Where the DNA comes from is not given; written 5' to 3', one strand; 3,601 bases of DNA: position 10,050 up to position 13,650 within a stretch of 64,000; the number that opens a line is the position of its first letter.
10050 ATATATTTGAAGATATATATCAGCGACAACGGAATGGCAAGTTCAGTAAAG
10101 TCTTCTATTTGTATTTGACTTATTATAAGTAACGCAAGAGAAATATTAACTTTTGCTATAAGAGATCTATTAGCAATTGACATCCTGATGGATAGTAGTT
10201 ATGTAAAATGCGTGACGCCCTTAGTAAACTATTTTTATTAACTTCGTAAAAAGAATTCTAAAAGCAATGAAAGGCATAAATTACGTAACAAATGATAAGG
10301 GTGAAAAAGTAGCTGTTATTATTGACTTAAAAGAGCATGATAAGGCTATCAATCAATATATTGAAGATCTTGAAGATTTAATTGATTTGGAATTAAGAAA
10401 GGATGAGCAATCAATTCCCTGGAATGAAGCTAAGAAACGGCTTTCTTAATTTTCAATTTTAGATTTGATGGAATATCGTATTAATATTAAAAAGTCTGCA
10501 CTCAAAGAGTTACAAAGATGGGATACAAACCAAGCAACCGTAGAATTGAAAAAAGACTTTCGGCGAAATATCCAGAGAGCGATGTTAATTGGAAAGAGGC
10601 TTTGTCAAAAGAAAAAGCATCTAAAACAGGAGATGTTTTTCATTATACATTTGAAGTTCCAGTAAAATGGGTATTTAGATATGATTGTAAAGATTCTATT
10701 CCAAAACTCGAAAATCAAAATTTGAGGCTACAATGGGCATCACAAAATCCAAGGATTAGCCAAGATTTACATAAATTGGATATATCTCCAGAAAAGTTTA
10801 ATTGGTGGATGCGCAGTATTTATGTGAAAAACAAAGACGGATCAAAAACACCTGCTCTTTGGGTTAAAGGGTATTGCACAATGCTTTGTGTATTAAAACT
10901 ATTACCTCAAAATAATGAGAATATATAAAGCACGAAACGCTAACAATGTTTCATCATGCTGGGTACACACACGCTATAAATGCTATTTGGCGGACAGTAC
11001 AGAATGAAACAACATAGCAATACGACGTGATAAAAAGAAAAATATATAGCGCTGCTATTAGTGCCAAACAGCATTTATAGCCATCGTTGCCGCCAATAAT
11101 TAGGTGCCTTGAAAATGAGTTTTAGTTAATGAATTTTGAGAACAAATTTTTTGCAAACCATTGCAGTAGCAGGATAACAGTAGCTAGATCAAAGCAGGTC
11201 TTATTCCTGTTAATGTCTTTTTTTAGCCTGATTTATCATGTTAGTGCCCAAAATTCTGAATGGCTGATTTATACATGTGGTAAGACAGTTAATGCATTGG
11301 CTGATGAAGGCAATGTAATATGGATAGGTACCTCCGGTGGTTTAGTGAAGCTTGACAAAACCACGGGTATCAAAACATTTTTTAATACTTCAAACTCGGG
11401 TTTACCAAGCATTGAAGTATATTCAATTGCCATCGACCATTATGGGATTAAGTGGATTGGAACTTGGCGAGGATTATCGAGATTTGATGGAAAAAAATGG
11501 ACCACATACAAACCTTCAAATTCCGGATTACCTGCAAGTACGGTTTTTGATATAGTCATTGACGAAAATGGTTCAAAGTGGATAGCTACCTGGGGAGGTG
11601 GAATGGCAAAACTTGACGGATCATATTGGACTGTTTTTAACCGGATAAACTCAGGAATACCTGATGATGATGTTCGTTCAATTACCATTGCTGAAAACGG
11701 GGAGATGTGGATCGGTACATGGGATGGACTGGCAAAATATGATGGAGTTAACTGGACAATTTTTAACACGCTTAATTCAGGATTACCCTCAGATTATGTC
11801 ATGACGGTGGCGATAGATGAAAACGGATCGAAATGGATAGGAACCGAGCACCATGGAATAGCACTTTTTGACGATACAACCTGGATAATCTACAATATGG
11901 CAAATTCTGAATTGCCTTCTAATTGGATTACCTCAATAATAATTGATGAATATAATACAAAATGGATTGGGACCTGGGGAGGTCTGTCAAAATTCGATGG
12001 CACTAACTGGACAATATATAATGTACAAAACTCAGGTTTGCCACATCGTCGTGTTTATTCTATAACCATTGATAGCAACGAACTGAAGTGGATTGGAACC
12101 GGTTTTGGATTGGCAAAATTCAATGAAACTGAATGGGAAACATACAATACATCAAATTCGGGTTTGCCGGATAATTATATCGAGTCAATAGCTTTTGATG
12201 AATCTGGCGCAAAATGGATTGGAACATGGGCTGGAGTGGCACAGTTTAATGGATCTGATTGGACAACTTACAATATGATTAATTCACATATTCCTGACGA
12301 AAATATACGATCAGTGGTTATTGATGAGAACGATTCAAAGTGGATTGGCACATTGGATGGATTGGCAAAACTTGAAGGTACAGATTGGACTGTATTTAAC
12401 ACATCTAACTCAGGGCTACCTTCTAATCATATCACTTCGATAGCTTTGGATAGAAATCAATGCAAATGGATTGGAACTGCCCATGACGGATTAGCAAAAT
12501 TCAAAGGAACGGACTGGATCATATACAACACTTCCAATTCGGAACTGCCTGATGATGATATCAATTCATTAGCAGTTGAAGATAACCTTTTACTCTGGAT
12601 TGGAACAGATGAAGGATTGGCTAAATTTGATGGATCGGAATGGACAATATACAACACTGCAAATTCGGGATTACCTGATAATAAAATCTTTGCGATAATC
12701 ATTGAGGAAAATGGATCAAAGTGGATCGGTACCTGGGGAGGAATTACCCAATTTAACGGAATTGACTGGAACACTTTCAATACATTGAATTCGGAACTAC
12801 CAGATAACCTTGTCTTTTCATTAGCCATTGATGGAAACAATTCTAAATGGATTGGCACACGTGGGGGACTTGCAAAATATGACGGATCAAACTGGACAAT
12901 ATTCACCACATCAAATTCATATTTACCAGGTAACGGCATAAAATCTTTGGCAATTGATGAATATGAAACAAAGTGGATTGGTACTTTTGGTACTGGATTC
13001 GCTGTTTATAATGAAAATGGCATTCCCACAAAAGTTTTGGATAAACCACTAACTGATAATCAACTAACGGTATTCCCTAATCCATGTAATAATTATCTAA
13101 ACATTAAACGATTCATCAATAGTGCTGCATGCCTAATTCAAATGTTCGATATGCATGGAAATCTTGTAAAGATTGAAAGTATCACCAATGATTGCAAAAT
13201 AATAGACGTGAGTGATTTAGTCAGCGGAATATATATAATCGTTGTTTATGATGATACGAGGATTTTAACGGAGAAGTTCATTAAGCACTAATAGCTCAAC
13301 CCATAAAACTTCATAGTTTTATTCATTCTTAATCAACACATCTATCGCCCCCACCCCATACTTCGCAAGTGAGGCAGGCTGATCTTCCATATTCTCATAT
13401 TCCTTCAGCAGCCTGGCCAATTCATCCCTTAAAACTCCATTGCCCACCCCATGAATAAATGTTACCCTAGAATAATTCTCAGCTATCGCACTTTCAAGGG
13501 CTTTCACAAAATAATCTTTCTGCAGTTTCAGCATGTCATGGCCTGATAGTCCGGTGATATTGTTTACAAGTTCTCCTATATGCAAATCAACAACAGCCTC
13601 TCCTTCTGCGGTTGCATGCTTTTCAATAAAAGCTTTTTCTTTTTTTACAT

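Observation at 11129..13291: Stand-alone Reg_prop beta-propeller array exported by the T9SS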

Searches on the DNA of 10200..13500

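Call 16: search_rna_families(source=window, start=10200, end=13500, threshold=evalue, max_evalue=1)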
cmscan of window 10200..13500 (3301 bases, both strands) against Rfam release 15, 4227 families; matches with E-value up to 1: 0.
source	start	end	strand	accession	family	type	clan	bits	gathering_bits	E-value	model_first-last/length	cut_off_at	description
